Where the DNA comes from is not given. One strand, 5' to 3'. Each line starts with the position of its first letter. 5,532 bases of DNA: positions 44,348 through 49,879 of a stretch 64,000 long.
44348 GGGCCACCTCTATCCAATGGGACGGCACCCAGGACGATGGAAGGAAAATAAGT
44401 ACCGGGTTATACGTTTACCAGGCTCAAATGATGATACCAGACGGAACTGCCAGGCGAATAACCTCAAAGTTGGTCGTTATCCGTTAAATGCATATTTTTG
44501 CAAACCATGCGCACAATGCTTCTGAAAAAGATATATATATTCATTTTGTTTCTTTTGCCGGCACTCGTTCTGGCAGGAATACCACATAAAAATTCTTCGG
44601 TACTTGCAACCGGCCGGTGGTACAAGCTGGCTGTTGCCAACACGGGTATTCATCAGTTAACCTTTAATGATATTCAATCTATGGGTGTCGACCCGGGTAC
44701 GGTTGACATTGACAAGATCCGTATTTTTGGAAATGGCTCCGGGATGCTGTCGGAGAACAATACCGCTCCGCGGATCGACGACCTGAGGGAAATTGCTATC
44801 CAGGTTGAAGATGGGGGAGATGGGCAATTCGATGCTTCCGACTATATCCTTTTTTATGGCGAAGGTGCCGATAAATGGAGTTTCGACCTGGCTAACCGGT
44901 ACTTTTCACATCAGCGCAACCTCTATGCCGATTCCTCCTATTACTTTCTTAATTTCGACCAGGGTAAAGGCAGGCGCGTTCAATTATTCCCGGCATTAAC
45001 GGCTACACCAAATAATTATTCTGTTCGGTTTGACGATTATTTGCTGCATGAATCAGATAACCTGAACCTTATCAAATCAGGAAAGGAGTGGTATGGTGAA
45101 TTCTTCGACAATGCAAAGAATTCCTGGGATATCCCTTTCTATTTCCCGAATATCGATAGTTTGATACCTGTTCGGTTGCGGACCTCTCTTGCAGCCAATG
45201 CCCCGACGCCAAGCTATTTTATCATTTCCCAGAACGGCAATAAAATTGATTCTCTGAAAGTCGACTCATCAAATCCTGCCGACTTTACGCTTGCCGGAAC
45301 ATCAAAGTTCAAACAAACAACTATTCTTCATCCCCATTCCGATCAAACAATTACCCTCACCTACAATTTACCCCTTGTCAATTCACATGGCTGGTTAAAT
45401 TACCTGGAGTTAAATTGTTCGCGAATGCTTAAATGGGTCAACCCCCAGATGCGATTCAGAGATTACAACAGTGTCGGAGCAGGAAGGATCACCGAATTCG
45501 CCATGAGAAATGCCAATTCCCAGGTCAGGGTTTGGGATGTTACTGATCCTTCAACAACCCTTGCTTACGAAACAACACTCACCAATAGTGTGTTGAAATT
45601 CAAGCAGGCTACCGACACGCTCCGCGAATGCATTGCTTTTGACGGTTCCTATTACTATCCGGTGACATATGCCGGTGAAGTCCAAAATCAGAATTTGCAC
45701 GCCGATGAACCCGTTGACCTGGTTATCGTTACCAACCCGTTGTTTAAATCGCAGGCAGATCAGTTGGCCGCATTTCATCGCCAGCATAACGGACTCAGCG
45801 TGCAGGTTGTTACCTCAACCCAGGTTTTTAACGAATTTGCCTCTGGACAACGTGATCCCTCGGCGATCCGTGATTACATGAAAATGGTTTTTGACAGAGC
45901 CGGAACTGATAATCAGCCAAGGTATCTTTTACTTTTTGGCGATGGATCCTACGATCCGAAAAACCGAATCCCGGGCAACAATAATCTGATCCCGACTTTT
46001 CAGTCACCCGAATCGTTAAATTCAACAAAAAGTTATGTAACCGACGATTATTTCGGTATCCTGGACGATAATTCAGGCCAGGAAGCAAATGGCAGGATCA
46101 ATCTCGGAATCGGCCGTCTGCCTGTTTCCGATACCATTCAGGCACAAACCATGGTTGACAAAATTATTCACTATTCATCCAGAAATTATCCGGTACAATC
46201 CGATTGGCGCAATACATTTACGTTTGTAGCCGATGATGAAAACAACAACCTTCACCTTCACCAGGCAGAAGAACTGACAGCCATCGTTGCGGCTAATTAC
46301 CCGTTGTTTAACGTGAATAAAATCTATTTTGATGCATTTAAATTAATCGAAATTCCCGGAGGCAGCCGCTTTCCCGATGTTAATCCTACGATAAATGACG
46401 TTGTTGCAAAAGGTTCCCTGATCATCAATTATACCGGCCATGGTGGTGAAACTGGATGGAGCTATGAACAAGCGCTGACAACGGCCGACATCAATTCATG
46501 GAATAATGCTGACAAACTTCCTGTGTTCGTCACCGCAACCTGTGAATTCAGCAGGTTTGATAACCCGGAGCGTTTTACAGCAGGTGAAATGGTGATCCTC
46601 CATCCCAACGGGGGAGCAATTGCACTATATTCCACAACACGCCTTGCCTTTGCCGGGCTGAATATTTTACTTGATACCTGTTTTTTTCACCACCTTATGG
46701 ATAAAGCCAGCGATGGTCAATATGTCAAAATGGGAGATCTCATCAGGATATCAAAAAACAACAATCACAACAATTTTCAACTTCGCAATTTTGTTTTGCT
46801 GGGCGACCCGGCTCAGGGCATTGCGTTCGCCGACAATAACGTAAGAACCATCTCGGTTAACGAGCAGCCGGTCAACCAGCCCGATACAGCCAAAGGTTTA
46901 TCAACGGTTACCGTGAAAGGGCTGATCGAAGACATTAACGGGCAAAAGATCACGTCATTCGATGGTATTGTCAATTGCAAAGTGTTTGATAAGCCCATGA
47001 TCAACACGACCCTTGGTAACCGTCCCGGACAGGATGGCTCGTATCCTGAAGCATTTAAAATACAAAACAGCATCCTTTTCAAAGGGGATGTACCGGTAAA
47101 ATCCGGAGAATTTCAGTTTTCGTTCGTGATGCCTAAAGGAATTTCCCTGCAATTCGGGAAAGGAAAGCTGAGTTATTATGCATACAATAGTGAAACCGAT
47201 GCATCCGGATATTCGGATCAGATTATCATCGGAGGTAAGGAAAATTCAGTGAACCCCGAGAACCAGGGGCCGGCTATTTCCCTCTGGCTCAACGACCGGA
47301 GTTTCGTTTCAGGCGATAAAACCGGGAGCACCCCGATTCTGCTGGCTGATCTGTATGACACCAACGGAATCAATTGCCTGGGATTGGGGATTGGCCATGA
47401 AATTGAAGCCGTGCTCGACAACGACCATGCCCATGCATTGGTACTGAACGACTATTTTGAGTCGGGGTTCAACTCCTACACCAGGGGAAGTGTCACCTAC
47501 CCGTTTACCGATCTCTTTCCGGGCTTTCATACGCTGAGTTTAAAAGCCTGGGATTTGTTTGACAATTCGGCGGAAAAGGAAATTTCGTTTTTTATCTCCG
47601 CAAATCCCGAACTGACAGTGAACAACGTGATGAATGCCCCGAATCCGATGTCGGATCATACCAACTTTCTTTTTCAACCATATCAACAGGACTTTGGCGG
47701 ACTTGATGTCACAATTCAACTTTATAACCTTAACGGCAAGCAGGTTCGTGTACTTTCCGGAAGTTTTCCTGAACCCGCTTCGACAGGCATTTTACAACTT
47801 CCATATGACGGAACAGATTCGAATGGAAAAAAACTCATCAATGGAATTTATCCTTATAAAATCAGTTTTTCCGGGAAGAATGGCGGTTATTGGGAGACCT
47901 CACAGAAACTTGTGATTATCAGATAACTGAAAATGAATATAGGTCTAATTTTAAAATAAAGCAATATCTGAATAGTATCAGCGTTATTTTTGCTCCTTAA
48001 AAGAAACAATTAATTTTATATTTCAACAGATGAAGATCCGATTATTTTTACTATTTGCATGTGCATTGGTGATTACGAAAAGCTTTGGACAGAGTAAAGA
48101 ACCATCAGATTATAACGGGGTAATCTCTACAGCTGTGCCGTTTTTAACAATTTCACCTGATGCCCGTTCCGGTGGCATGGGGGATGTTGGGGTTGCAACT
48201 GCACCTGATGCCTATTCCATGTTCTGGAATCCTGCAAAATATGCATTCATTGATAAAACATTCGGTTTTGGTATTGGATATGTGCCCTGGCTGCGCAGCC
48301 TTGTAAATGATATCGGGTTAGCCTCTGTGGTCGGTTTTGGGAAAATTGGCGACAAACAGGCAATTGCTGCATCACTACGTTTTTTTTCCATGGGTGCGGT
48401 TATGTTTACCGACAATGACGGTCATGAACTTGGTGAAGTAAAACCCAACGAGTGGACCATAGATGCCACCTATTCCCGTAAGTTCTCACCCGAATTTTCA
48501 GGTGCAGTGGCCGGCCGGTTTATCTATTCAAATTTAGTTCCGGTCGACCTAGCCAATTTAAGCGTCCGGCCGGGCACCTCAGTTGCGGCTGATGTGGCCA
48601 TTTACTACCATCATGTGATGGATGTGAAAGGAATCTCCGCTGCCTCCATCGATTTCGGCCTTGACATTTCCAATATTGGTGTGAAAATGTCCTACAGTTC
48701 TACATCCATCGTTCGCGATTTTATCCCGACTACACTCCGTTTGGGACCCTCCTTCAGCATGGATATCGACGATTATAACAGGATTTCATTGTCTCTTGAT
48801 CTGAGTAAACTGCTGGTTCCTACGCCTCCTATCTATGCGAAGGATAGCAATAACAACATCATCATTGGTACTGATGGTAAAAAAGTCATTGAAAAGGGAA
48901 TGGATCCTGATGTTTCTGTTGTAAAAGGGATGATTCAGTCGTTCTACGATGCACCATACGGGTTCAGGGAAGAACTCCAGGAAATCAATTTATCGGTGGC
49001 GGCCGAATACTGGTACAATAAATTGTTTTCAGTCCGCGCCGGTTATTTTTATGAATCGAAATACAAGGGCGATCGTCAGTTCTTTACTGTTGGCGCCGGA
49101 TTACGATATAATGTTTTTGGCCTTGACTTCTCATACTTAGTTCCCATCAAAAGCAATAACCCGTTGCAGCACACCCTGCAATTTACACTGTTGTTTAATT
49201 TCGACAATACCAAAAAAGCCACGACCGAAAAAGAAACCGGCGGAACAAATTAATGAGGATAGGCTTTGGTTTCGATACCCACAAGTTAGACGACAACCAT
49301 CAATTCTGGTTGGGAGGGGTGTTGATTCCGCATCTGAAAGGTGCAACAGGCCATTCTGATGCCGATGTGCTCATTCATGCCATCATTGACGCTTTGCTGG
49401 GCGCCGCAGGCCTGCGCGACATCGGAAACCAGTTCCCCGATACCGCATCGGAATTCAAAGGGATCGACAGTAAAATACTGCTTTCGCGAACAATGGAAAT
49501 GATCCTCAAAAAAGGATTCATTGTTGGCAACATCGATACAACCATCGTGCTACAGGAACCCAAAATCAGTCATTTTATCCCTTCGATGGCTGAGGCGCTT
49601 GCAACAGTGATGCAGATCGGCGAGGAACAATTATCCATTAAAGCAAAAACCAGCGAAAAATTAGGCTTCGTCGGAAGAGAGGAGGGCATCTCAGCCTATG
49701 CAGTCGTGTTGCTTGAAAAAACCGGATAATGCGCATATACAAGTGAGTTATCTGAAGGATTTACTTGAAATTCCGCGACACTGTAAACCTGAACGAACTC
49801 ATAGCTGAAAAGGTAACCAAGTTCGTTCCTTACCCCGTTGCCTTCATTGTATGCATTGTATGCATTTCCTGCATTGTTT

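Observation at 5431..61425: Short tandem-repeat arrays sit on gene ends throughout the window, and three unit families recur at distant loci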

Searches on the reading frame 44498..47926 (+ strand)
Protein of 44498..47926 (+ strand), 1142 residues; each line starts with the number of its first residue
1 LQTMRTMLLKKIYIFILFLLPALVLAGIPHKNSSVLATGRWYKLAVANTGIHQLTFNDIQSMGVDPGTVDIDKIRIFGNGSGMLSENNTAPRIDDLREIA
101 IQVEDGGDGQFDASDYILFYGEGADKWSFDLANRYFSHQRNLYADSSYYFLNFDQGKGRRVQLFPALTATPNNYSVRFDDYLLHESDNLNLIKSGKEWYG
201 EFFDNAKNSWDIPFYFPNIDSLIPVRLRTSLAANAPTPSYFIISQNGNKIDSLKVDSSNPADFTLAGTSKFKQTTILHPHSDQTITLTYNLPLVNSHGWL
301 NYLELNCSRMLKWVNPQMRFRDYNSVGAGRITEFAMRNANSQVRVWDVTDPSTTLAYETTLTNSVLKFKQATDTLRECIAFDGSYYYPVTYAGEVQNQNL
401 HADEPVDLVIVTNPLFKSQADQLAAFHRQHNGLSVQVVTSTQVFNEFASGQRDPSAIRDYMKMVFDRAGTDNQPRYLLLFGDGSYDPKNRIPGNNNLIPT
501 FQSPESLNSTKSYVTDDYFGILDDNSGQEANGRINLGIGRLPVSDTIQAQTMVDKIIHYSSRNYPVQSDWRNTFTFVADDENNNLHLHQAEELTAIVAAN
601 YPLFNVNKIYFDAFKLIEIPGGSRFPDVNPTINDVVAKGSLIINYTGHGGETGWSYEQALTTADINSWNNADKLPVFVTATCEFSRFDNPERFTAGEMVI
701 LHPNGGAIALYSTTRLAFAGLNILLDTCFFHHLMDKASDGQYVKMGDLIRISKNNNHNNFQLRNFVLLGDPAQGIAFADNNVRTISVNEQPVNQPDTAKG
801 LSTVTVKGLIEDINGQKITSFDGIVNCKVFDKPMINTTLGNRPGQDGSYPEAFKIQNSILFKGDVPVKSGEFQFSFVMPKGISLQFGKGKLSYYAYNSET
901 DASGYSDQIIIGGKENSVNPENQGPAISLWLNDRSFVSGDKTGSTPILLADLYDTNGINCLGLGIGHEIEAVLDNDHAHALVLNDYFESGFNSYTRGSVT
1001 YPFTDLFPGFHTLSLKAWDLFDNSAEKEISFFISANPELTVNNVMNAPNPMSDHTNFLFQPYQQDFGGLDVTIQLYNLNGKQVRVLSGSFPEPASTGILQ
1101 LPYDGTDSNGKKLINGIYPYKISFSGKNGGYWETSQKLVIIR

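Call 37: search_protein_families(library=pfam, proteins=[window:44498-47926:+])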
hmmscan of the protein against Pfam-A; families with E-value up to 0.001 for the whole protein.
window:44498-47926:+ (1142 aa): 1 family
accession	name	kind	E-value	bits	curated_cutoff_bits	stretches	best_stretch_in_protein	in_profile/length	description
PF01364.23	Peptidase_C25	-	3.2e-102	343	23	1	409-772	2-371/374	Peptidase family C25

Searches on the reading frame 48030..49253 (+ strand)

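Call 17: search_protein_families(library=pfam, proteins=[window:48030-49253:+])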
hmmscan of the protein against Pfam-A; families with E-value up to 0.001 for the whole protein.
window:48030-49253:+ (407 aa): 1 family
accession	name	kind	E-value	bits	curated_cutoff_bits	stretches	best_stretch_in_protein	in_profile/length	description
PF19572.5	PorV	-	1.1e-64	218.8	27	1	29-267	6-242/243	Type IX secretion system protein PorV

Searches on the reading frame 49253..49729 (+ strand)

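Call 17: search_protein_families(library=pfam, proteins=[window:49253-49729:+])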
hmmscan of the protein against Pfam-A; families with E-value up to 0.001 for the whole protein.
window:49253-49729:+ (158 aa): 1 family
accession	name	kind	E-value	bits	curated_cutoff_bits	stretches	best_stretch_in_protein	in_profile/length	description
PF02542.21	YgbB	-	1.4e-63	214.3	26.7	1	1-154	1-154/155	YgbB family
